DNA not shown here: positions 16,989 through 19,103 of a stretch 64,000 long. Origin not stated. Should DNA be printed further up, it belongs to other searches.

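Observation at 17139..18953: Signal-less gingipain/caspase-fold (C25, clan CD) protease with a zinc-ribbon N-terminus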

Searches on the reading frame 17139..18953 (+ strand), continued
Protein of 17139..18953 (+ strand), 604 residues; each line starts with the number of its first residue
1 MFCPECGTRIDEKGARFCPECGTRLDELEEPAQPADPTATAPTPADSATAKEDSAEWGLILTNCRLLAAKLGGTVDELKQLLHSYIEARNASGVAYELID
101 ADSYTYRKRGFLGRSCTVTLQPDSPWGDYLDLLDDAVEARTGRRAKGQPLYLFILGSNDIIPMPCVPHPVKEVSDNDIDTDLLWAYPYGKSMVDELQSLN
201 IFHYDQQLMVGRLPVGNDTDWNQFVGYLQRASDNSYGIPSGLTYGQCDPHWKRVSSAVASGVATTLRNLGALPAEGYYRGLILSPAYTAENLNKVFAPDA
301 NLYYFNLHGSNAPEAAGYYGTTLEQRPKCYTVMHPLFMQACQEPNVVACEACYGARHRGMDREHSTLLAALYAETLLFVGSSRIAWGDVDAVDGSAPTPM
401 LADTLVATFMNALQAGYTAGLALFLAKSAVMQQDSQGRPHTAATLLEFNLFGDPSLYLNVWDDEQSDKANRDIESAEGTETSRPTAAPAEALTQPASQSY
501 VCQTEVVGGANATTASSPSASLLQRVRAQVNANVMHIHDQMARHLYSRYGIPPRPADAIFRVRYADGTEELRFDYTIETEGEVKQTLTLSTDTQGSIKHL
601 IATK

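Call 27: search_protein_families(library=pfam, proteins=[P0011, P0016, P0021, P0023, P0085, P0108, P0030, P0038, P0115, P0119], max_evalue=0.001)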
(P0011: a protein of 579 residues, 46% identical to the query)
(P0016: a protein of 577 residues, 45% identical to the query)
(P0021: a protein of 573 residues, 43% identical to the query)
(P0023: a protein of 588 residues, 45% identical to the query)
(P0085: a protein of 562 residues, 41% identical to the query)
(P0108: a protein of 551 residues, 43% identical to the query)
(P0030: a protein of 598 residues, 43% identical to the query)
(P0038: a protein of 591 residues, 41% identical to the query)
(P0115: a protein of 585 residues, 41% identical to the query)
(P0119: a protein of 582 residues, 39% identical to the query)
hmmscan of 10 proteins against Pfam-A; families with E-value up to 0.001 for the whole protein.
P0011 (579 aa): 3 families
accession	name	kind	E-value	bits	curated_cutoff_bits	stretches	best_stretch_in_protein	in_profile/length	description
PF01364.23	Peptidase_C25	-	2e-09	37.6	23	1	132-453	57-373/374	Peptidase family C25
PF13240.11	Zn_Ribbon_1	-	4.2e-06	26.8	25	1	2-25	1-23/23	zinc-ribbon domain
PF13248.11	Zn_ribbon_3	-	0.00048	19.9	27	0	2-24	4-25/26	zinc-ribbon domain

P0016 (577 aa): 5 families
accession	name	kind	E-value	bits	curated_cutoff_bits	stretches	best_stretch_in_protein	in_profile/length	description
PF13240.11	Zn_Ribbon_1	-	6.3e-09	35.8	25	1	2-24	1-23/23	zinc-ribbon domain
PF01364.23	Peptidase_C25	-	3.3e-08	33.6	23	1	139-450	66-372/374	Peptidase family C25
PF13248.11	Zn_ribbon_3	-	9e-07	28.6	27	1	3-24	5-26/26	zinc-ribbon domain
PF12773.13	DZR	-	1.8e-05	25.2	27.3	1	3-25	1-23/45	Double zinc ribbon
PF24460.1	DUF7575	-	0.00083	19.1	28.5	0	3-25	6-28/28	Domain of unknown function (DUF7575)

P0021 (573 aa): 5 families
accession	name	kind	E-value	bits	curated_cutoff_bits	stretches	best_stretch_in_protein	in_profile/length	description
PF01364.23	Peptidase_C25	-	1.4e-07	31.5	23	1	118-446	51-372/374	Peptidase family C25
PF13248.11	Zn_ribbon_3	-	2.6e-05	23.9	27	1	3-25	5-26/26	zinc-ribbon domain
PF13240.11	Zn_Ribbon_1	-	9.4e-05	22.5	25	1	2-24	1-22/23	zinc-ribbon domain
PF16045.11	LisH_2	-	0.00032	20.2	27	0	13-23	17-27/28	LisH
PF24460.1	DUF7575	-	0.00089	19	28.5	0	3-24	6-26/28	Domain of unknown function (DUF7575)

P0023 (588 aa): 3 families
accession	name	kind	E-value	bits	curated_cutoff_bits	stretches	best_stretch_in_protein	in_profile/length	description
PF01364.23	Peptidase_C25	-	2.9e-10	40.4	23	1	149-462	66-373/374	Peptidase family C25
PF13240.11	Zn_Ribbon_1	-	7e-06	26.1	25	1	2-24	1-22/23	zinc-ribbon domain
PF12773.13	DZR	-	0.00079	20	27.3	0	3-26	1-23/45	Double zinc ribbon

P0085 (562 aa): 3 families
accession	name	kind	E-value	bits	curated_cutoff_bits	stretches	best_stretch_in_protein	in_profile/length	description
PF01364.23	Peptidase_C25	-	6.2e-13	49.2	23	1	65-436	12-373/374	Peptidase family C25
PF13240.11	Zn_Ribbon_1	-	8.1e-07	29.1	25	1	2-24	1-22/23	zinc-ribbon domain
PF13248.11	Zn_ribbon_3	-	0.00022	21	27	1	2-24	4-25/26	zinc-ribbon domain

P0108 (551 aa): 2 families
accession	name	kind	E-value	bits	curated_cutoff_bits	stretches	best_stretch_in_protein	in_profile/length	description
PF01364.23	Peptidase_C25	-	9.8e-13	48.5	23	1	91-429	41-373/374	Peptidase family C25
PF13240.11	Zn_Ribbon_1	-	3.5e-05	23.9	25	1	2-24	1-22/23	zinc-ribbon domain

P0030 (598 aa): 4 families
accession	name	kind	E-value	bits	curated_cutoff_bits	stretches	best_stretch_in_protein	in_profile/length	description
PF13240.11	Zn_Ribbon_1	-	7.5e-08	32.4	25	1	2-25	1-23/23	zinc-ribbon domain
PF13248.11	Zn_ribbon_3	-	4.3e-06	26.5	27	1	3-25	5-26/26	zinc-ribbon domain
PF01364.23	Peptidase_C25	-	4.2e-05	23.4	23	1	154-471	65-373/374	Peptidase family C25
PF12773.13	DZR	-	0.00024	21.7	27.3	1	3-25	1-22/45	Double zinc ribbon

P0038 (591 aa): 6 families
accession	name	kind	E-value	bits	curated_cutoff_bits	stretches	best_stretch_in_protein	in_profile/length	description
PF13240.11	Zn_Ribbon_1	-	5.6e-07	29.6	25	1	2-25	1-23/23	zinc-ribbon domain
PF13248.11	Zn_ribbon_3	-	7.8e-06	25.6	27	1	2-25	4-26/26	zinc-ribbon domain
PF01364.23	Peptidase_C25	-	3.6e-05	23.6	23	1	150-461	66-372/374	Peptidase family C25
PF24463.1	DUF7577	-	0.00013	22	28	1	2-26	4-27/27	Domain of unknown function (DUF7577)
PF24460.1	DUF7575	-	0.00013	21.7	28.5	1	3-26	6-28/28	Domain of unknown function (DUF7575)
PF12773.13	DZR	-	0.00022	21.8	27.3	1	3-26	1-23/45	Double zinc ribbon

P0115 (585 aa): 6 families
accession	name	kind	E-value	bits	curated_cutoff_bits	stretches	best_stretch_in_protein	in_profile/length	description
PF13240.11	Zn_Ribbon_1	-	2.6e-07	30.6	25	1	2-25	1-23/23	zinc-ribbon domain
PF01364.23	Peptidase_C25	-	7.1e-07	29.2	23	1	144-457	66-372/374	Peptidase family C25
PF13248.11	Zn_ribbon_3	-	7.3e-07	28.9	27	1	2-25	4-26/26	zinc-ribbon domain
PF24460.1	DUF7575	-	0.00011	21.9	28.5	1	3-26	6-28/28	Domain of unknown function (DUF7575)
PF12773.13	DZR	-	0.00014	22.4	27.3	1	3-26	1-23/45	Double zinc ribbon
PF08271.17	Zn_Ribbon_TF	-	0.00032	20.6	29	1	1-28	1-32/43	TFIIB zinc-binding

P0119 (582 aa): 4 families
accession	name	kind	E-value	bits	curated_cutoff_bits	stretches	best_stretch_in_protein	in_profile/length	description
PF01364.23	Peptidase_C25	-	2.6e-09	37.2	23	1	136-458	52-374/374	Peptidase family C25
PF13240.11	Zn_Ribbon_1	-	4.8e-06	26.6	25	1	2-24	1-22/23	zinc-ribbon domain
PF13248.11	Zn_ribbon_3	-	0.0002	21.1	27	1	3-25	5-26/26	zinc-ribbon domain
PF12773.13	DZR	-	0.00057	20.4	27.3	0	3-26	1-23/45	Double zinc ribbon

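Call 30: find_related_loci(query=A1, collection=genome_contigs, flank=10000)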
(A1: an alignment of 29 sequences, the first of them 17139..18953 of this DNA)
Query A1 (604 aa) in genome_contigs; peptide patterns used: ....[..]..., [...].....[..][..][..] (x = any residue, [..] = any of these).
261 stretches matched a pattern; 148 encode a relative of the query (tblastn E <= 1e-3); the best 80 are kept; 80 distinct loci.
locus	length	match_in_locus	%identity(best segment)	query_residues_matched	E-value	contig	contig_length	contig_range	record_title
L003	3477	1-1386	99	143-604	0e+0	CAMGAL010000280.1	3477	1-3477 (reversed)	MAG: uncultured Mediterranea sp. isolate ERR2020029_bin.3_metaWRAP_v1.3_MAG genome assembly, contig: ERZ10552023.6138, w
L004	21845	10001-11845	75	1-604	0e+0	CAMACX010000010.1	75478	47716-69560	MAG: uncultured Mediterranea sp. isolate SRR5976186_bin.49_metaWRAP_v1.3_MAG genome assembly, contig: ERZ8810629.26, who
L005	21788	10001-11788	75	1-604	0e+0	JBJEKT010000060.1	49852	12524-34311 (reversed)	MAG: Bacteroides sp. isolate SARD08_bin.021 NODE_180_length_49852_cov_10.478844, whole genome shotgun sequence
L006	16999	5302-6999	51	1-604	0e+0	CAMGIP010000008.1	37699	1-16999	MAG: uncultured Mediterranea sp. isolate SRR11551369_bin.1_metaWRAP_v1.3_MAG genome assembly, contig: ERZ11473979.138, w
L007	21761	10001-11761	43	1-604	5e-150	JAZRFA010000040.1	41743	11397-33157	MAG: Bacteroidaceae bacterium isolate T1900045496_YK20190190.MAGScoT_cleanbin_000042 SGB_7447_k141_1974686, whole genome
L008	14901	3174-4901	42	1-604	2e-149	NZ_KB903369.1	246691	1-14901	Butyricimonas synergistica DSM 23225 A3CYDRAFT_scaffold_4.5, whole genome shotgun sequence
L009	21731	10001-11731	41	1-604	6e-149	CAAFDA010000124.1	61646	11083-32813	MAG TPA_asm: uncultured Butyricimonas sp., isolate HGM05312, WGS project CAAFDA010000000 data, contig: SRS075878_46_k99_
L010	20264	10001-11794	43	1-604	1e-148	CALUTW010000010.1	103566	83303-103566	MAG: uncultured Bacteroidales bacterium isolate BRZ_KK__bin88 genome assembly, contig: BRZ_KK__NODE_278_length_103566_co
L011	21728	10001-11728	42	1-604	4e-148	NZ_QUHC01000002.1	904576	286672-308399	Odoribacter sp. AF15-53 AF15-53.Scaf2, whole genome shotgun sequence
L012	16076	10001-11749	39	1-604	6e-147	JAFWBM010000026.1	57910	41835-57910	MAG: Bacteroidaceae bacterium isolate RGIG5588 Sheep_Colon.Co__c1593024, whole genome shotgun sequence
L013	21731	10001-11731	42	1-604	2e-146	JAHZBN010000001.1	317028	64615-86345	MAG: Butyricimonas sp. isolate HRGM_Genome_2069 HRGM_Genome_2069_1, whole genome shotgun sequence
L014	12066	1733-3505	41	1-604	5e-146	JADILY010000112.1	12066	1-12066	MAG: Candidatus Merdivivens faecigallinarum isolate B3-2255 B3M34__C230609_L12066_SRR9113706, whole genome shotgun seque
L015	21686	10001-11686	41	1-604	1e-143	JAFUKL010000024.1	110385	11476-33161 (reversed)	MAG: Muribaculaceae bacterium isolate RGIG4576 Roe_deer_Rectum-2__c2070, whole genome shotgun sequence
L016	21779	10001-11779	40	1-604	1e-143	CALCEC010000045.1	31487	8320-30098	MAG TPA_asm: uncultured Bacteroidales bacterium isolate SRR6425795_bin.109_CONCOCT_v1.1_MAG genome assembly, contig: ERZ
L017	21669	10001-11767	40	1-604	1e-141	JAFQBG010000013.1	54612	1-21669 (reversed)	MAG: Bacteroidaceae bacterium isolate RGIG1662 Goat_Cecum-1__c239914, whole genome shotgun sequence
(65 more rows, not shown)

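Call 39: search_protein_families(library=pfam, proteins=[P0179, P0185, P0186, P0189, P0196, P0206, P0216, P0219, P0220, P0228], max_evalue=0.001)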
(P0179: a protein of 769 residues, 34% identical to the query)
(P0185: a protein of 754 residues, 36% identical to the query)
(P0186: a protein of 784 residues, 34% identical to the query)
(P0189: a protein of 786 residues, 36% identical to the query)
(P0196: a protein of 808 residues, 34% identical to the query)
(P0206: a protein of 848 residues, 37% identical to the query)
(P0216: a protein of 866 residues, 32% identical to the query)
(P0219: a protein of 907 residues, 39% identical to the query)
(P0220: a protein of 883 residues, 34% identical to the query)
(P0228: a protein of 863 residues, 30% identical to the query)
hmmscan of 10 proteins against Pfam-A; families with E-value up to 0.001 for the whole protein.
P0179 (769 aa): 3 families
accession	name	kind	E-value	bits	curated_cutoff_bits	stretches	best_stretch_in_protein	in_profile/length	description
PF01364.23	Peptidase_C25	-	2.2e-08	34.2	23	1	113-438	54-373/374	Peptidase family C25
PF13248.11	Zn_ribbon_3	-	1.5e-05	24.7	27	1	6-30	2-26/26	zinc-ribbon domain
PF13240.11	Zn_Ribbon_1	-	0.00045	20.4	25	0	9-30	2-23/23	zinc-ribbon domain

P0185 (754 aa): 3 families
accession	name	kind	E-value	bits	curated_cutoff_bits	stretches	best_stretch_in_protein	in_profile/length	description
PF13240.11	Zn_Ribbon_1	-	1.5e-07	31.4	25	1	3-25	1-23/23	zinc-ribbon domain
PF01364.23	Peptidase_C25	-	5.3e-07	29.7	23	1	114-431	57-372/374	Peptidase family C25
PF13248.11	Zn_ribbon_3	-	0.00075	19.3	27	0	3-22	4-23/26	zinc-ribbon domain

P0186 (784 aa): 3 families
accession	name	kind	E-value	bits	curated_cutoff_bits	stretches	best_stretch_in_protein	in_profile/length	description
PF13248.11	Zn_ribbon_3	-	3.3e-06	26.8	27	1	3-25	4-26/26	zinc-ribbon domain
PF13240.11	Zn_Ribbon_1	-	2.9e-05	24.2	25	1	3-25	1-23/23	zinc-ribbon domain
PF12773.13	DZR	-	0.00025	21.6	27.3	1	4-25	1-22/45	Double zinc ribbon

P0189 (786 aa): 1 family
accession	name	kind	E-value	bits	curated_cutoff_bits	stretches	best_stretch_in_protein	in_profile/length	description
PF01364.23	Peptidase_C25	-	1.3e-08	34.9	23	1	116-443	49-373/374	Peptidase family C25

P0196 (808 aa): 5 families
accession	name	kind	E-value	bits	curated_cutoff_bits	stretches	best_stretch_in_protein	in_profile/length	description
PF13240.11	Zn_Ribbon_1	-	6e-08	32.7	25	1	27-49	1-23/23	zinc-ribbon domain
PF13248.11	Zn_ribbon_3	-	1.6e-06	27.8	27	1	25-49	2-26/26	zinc-ribbon domain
PF01364.23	Peptidase_C25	-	4.8e-06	26.5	23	1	568-684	260-372/374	Peptidase family C25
PF24460.1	DUF7575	-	0.00038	20.2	28.5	1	28-49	6-27/28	Domain of unknown function (DUF7575)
PF12773.13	DZR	-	0.00067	20.2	27.3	0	28-49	1-22/45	Double zinc ribbon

P0206 (848 aa): 5 families
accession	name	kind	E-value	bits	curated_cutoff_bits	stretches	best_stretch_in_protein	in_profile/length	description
PF13240.11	Zn_Ribbon_1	-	1.7e-06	28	25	1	37-58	2-23/23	zinc-ribbon domain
PF24460.1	DUF7575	-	1.9e-06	27.5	28.5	1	35-59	4-28/28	Domain of unknown function (DUF7575)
PF13248.11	Zn_ribbon_3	-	9.4e-06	25.4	27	1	35-58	3-26/26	zinc-ribbon domain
PF12773.13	DZR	-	0.00014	22.4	27.3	1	35-55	25-45/45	Double zinc ribbon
PF01364.23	Peptidase_C25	-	0.00036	20.3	23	0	609-724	263-374/374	Peptidase family C25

P0216 (866 aa): 1 family
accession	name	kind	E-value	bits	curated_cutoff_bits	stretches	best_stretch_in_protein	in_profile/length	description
PF01364.23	Peptidase_C25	-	0.00012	21.9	23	1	548-719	222-374/374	Peptidase family C25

P0219 (907 aa): 2 families
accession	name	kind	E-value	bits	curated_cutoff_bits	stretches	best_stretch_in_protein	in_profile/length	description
PF13240.11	Zn_Ribbon_1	-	0.00043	20.4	25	1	55-75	1-21/23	zinc-ribbon domain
PF12773.13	DZR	-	0.00095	19.7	27.3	0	56-77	1-22/45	Double zinc ribbon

P0220 (883 aa): 5 families
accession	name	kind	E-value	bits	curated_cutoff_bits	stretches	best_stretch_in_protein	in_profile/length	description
PF13240.11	Zn_Ribbon_1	-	1.7e-07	31.3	25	1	51-73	1-23/23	zinc-ribbon domain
PF24460.1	DUF7575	-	7.8e-06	25.6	28.5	1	48-74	2-28/28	Domain of unknown function (DUF7575)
PF01364.23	Peptidase_C25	-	2.2e-05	24.3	23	1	596-743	232-372/374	Peptidase family C25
PF13248.11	Zn_ribbon_3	-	2.3e-05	24.1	27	1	52-73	5-26/26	zinc-ribbon domain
PF12773.13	DZR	-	0.00019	22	27.3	1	52-74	1-23/45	Double zinc ribbon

P0228 (863 aa): 1 family
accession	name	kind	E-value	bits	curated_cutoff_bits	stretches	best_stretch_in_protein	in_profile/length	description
PF01364.23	Peptidase_C25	-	5.4e-11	42.8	23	1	369-732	49-373/374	Peptidase family C25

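Call 65: search_dna_similar(query=window:17139-18953:+, collection=plasmids, mode=protein, max_rows=10)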
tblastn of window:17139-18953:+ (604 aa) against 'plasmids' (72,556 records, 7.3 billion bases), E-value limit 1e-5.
Records with a match: 4; places in all: 4; records where one place covers at least 80% of the query: 0.
Best place of each record, by identity: <60% 4.
By first word of the organism name: Rhizobium 4.
By predicted mobility (MOB-suite, as given by PLSDB): conjugative 3; non-mobilizable 1.
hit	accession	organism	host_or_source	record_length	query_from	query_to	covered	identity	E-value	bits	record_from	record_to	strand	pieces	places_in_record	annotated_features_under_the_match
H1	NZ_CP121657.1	Rhizobium sp. CB3171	Calliandra calothyrsus,cell culture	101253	59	456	66%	23.7%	7e-10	70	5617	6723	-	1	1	hypothetical protein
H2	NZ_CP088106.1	Rhizobium ruizarguesonis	cell culture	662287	151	456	51%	26.7%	3e-9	68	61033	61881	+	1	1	C25 family cysteine peptidase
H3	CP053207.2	Rhizobium leguminosarum bv. trifolii TA1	-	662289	151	456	51%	26.7%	3e-9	68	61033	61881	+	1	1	hypothetical protein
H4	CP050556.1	Rhizobium leguminosarum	Vicia sativa,cell culture,root nodule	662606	151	456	51%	26.7%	3e-9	68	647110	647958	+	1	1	hypothetical protein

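Call 66: search_dna_similar(query=window:17139-18953:+, collection=phages, mode=protein, max_rows=10)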
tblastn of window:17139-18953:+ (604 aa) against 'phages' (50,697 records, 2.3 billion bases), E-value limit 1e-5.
No match.

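Call 67: get_annotated_region(hit=H2, flank=7000)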
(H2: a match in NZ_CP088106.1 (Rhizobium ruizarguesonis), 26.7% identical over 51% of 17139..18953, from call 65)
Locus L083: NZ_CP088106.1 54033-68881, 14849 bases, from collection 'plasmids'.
description: Rhizobium ruizarguesonis strain TA1 plasmid pTA1_2, complete sequence
organism: Rhizobium ruizarguesonis (NCBI taxid 2081791)
taxonomy: Bacteria; Pseudomonadota; Alphaproteobacteria; Hyphomicrobiales; Rhizobiaceae; Rhizobium; Rhizobium ruizarguesonis
host: -; source: cell culture; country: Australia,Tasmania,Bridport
typing (MOB-suite, as given by PLSDB): conjugative; replicon rep_cluster_841; relaxase MOBQ; mating-pair formation MPF_T
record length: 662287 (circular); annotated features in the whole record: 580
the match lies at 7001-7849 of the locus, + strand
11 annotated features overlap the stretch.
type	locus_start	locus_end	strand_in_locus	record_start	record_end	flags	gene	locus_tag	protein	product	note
CDS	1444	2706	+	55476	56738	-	-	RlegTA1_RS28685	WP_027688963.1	phage tail tip lysozyme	-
CDS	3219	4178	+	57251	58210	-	-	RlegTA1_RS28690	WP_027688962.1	hypothetical protein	-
CDS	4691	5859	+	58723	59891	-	-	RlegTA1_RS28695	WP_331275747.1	IS3 family transposase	-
CDS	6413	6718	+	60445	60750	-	-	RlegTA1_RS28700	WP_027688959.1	hypothetical protein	-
CDS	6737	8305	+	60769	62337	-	-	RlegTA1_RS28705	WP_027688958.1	C25 family cysteine peptidase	GO:0006508 - proteolysis [Evidence IEA]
CDS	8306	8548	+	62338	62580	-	-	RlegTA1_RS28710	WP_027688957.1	hypothetical protein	-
CDS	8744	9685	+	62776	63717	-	-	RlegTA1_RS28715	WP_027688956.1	IS630 family transposase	-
CDS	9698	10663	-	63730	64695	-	-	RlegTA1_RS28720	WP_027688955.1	DUF3616 domain-containing protein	-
CDS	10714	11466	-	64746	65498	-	-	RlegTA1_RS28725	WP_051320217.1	murein L,D-transpeptidase catalytic domain family protein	-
CDS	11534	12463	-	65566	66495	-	-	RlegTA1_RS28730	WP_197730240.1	chitosanase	GO:0005975 - carbohydrate metabolic process [Evidence IEA]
CDS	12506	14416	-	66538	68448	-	-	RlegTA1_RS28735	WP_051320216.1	caspase family protein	GO:0006508 - proteolysis [Evidence IEA]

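Call 68: get_annotated_region(hit=H1, flank=7000)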
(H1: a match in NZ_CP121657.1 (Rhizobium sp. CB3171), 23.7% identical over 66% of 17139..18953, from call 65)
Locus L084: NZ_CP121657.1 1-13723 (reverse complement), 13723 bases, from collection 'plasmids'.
description: Rhizobium sp. CB3171 plasmid pCB3171_5, complete sequence
organism: Rhizobium sp. CB3171 (NCBI taxid 3039157)
taxonomy: Bacteria; Pseudomonadota; Alphaproteobacteria; Hyphomicrobiales; Rhizobiaceae; Rhizobium; Rhizobium sp. CB3171
host: -; source: Calliandra calothyrsus,cell culture; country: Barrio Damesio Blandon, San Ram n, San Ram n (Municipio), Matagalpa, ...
typing (MOB-suite, as given by PLSDB): non-mobilizable
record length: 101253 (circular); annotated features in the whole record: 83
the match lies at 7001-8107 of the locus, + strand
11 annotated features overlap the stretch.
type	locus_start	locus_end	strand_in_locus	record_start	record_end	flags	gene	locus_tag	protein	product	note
CDS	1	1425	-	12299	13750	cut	-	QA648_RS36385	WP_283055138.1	tryptophan 7-halogenase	-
CDS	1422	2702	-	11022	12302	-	-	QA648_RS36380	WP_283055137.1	radical SAM protein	-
CDS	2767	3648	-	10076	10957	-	-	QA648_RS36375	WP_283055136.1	hypothetical protein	-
CDS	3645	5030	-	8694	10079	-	-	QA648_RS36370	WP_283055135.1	hypothetical protein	-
CDS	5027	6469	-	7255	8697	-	-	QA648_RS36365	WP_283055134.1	ferritin-like protein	-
CDS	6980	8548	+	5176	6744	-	-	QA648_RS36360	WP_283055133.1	hypothetical protein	-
CDS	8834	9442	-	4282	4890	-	-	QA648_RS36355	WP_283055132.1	hypothetical protein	-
CDS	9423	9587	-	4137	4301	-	-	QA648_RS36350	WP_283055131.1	hypothetical protein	-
CDS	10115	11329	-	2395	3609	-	repC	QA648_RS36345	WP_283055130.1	plasmid replication protein RepC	-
CDS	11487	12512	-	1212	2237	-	repB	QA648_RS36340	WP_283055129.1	plasmid partitioning protein RepB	-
CDS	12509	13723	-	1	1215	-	repA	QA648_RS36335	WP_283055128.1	plasmid partitioning protein RepA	-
